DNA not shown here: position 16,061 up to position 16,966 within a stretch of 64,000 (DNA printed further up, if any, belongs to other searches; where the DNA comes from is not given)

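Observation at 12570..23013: Compact type-I-PKS / PUFA-synthase-like operon (ligase, KS-KS°, AT-ACP-KR-DH, PPTase, membrane acyltransferase, secreted Cys-rich protein) in a minimal CPR-like genome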

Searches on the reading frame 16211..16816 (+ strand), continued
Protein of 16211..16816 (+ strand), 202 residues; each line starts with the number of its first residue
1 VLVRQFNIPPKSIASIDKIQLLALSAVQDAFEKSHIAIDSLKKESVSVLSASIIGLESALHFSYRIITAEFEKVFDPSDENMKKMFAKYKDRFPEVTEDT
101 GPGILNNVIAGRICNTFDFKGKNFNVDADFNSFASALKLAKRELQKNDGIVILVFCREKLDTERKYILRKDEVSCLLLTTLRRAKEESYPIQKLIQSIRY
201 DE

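Call 60: fold_search(model_id=the predicted structure, library=pdb)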
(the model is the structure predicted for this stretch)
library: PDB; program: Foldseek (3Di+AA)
matches with E <= 10: 392; with E <= 0.001: 8
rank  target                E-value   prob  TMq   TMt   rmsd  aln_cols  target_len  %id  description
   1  1tqy_B                1.3e-04  1.00  0.53  0.28   8.6       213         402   15  The Actinorhodin Ketosynthase/Chain Length Factor (released 2004-07-27)
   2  8cg5_A                3.1e-04  1.00  0.57  0.10   8.3       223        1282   16  The ACP crosslinked to the KS of the cercosporin fungal non-reducing polyketide synthase (NR-PKS) CTB1 (SAT-KS:ACP-MAT (released 2024-02-21)
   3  2rjt_A                3.5e-04  1.00  0.52  0.28   8.8       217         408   13  Crystal Structure Analysis of a Surface Entropy Reduction Mutant of S. pneumoniae FabF (released 2008-01-22)
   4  2alm                  4.0e-04  1.00  0.51  0.26   9.9       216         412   16  Crystal structure analysis of a mutant beta-ketoacyl-[acyl carrier protein] synthase II from Streptococcus pneumoniae (released 2005-08-30)
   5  7uwr_A                4.5e-04  1.00  0.57  0.15   7.1       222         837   18  KSQ+AT from first module of the pikromycin synthase (released 2022-06-08)
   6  4opf                  4.8e-04  1.00  0.54  0.31   5.1       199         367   18  Streptomcyes albus JA3453 oxazolomycin ketosynthase domain OzmH KS8 (released 2014-02-19)
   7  9jj9_B                6.1e-04  1.00  0.57  0.25   7.6       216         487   16  Class 3 state of the GfsA KSQ-ancestralAT chimeric didomain in complex with the GfsA ACP domain (released 2025-08-06)
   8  1oxh_A                8.3e-04  1.00  0.48  0.26   8.3       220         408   15  The crystal structure of beta-ketoacyl-[acyl carrier protein] synthase II from Streptococcus Pneumoniae, Triclinic for (released 2003-04-22)
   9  9f48_A                1.1e-03  1.00  0.57  0.14   7.5       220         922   17  KS + AT di-domain of polyketide synthase 13 in Mycobacterium tuberculosis (released 2024-05-22)
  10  9jj9_A                1.3e-03  1.00  0.57  0.25   8.4       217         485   16  Class 3 state of the GfsA KSQ-ancestralAT chimeric didomain in complex with the GfsA ACP domain (released 2025-08-06)
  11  1ox0                  1.4e-03  1.00  0.49  0.26   9.5       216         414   16  The crystal structure of beta-ketoacyl-[acyl carrier protein] synthase II from Streptococcus pneumoniae (released 2003-04-22)
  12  4ls5_B                1.7e-03  1.00  0.52  0.27  10.1       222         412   15  Crystal structure of beta-ketoacyl-ACP synthase II (FabF) from Bacillus subtilis (released 2014-04-02)
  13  2qo3_A                1.8e-03  1.00  0.52  0.14   9.7       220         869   17  Crystal Structure of [KS3][AT3] didomain from module 3 of 6-deoxyerthronolide B synthase (released 2007-09-04)
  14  7uk4_A                2.1e-03  1.00  0.58  0.14   8.1       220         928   18  KS-AT di-domain of mycobacterial Pks13 with endogenous KS ligand bound (released 2023-02-15)
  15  8tpw_A                2.1e-03  1.00  0.55  0.14  10.1       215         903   17  Crosslinked 6-deoxyerythronolide B synthase (DEBS) Module 3 in complex with antibody fragment 1B2: cis-oriented 1B2 an (released 2024-08-07)
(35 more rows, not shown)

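Call 71: search_protein_families(library=pfam, proteins=[L030:8351-9004:+, L022:8022-8834:-, L024:6419-7249:+, L030:10733-11560:+, L014:6021-7244:-, L009:2780-4273:+, L022:8791-9630:-, L024:3648-6386:+, L019:4386-5243:+], max_evalue=0.01)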
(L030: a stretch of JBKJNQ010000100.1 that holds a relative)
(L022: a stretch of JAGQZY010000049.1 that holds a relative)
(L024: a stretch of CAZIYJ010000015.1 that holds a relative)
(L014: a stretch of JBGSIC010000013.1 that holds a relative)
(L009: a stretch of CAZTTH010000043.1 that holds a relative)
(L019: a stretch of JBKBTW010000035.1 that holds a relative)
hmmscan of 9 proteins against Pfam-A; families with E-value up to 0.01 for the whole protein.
L030:8351-9004:+ (217 aa): 0 families

L022:8022-8834:- (270 aa): 0 families

L024:6419-7249:+ (276 aa): 1 family
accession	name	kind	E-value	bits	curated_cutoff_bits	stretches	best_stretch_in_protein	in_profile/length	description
PF00487.30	FA_desaturase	-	3.3e-12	47.1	29.7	1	44-251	6-229/253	Fatty acid desaturase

L030:10733-11560:+ (275 aa): 1 family
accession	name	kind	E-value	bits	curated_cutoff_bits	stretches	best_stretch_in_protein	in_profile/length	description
PF03116.20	NQR2_RnfD_RnfE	-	1.8e-06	28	27.7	1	139-242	176-280/296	NQR2, RnfD, RnfE family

L014:6021-7244:- (407 aa): 0 families

L009:2780-4273:+ (497 aa): 0 families

L022:8791-9630:- (279 aa): 1 family
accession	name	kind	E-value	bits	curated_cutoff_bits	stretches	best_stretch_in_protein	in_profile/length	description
PF03116.20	NQR2_RnfD_RnfE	-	7.7e-13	48.9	27.7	1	144-263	175-293/296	NQR2, RnfD, RnfE family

L024:3648-6386:+ (912 aa): 4 families
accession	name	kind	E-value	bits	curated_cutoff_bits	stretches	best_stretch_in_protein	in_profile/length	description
PF13517.12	FG-GAP_3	-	1.1e-28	100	26.9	2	427-493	3-60/61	FG-GAP-like repeat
PF01839.29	FG-GAP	-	2.4e-12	46.9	22.1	1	572-603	4-32/37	FG-GAP repeat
PF03116.20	NQR2_RnfD_RnfE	-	3.1e-08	33.8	27.7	1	149-249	174-268/296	NQR2, RnfD, RnfE family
PF07593.17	UnbV_ASPIC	-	6.1e-07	29.7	23.4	1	835-906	1-67/68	ASPIC and UnbV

L019:4386-5243:+ (285 aa): 0 families

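Call 72: search_protein_families(library=ncbifam, proteins=[L030:10733-11560:+, L030:9001-10743:+, L030:8351-9004:+, L021:3382-4656:+, L021:2633-3385:+, L014:6021-7244:-, L021:10256-11785:+, L021:11759-12553:-, L024:6419-7249:+], max_evalue=0.01)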
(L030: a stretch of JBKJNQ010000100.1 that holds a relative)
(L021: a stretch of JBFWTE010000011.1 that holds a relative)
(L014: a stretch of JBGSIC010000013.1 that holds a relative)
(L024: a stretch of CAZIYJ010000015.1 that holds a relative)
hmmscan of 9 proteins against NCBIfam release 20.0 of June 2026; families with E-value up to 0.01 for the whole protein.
L030:10733-11560:+ (275 aa): 0 families

L030:9001-10743:+ (580 aa): 0 families

L030:8351-9004:+ (217 aa): 0 families

L021:3382-4656:+ (424 aa): 0 families

L021:2633-3385:+ (250 aa): 0 families

L014:6021-7244:- (407 aa): 0 families

L021:10256-11785:+ (509 aa): 86 families (the best 25 are shown)
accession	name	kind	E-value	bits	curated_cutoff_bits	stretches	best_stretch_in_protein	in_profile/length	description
TIGR02733.1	desat_CrtD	equivalog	8.3e-41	140.2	549.7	1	4-458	3-448/492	C-3',4' desaturase CrtD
TIGR02730.1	carot_isom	equivalog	9.7e-31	107.1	586.9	1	3-453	1-442/493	carotenoid isomerase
TIGR02734.1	crtI_fam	subfamily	4.1e-29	101.6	238.1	1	5-483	1-466/504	phytoene desaturase family protein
NF058655.1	CrtID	equivalog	8e-20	71.1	640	1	5-486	1-462/478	bifunctional phytoene desaturase/3,4-desaturase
NF005560.0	PRK07233.1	equivalog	7.7e-17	61.2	252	2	5-84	3-80/435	hypothetical protein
NF045637.1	carotdesatCrtDProt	equivalog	1.5e-14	53.4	580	1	5-302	1-292/485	1-hydroxycarotenoid 3,4-desaturase CrtD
TIGR03467.1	HpnE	equivalog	3.2e-14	53.1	283.05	1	5-89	1-84/430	hydroxysqualene dehydroxylase HpnE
NF042421.1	hydcarot_desat_CrtD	equivalog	7.8e-14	51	500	1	5-481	4-459/487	1-hydroxycarotenoid 3,4-desaturase CrtD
NF005548.0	PRK07208.1-4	equivalog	4.7e-12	45.2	389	1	4-271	5-259/488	hypothetical protein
NF045689.1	BCarotKetCrtO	equivalog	5.5e-09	35.1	1000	1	2-43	3-44/563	beta-carotene ketolase CrtO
TIGR02732.1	zeta_caro_desat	equivalog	2.5e-08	33.3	622.15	1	5-61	2-59/474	9,9'-di-cis-zeta-carotene desaturase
NF005547.0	PRK07208.1-3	equivalog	3e-08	32.9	380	1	5-60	7-62/465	hypothetical protein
TIGR01350.1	lipoamide_DH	equivalog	1.6e-07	30.4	408.8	1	2-43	1-41/461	dihydrolipoyl dehydrogenase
TIGR02731.1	phytoene_desat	equivalog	2.7e-07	29.7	569.4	1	5-80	2-76/453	15-cis-phytoene desaturase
NF005545.0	PRK07208.1-1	equivalog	2.7e-07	29.3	451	1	2-293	7-290/504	hypothetical protein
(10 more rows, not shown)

L021:11759-12553:- (264 aa): 1 family
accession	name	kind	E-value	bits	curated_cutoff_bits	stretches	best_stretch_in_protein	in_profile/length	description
NF052566.1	OrLpdHdlsOlsERhiz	equivalog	3.9e-20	72.4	475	1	99-249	126-273/293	ornithine lipid hydroxylase OlsE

L024:6419-7249:+ (276 aa): 1 family
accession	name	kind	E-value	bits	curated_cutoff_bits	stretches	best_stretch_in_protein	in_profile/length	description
NF049918.1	DesA_fam_desat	equivalog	1.8e-11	43.8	400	2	212-269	174-232/385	DesA family fatty acid desaturase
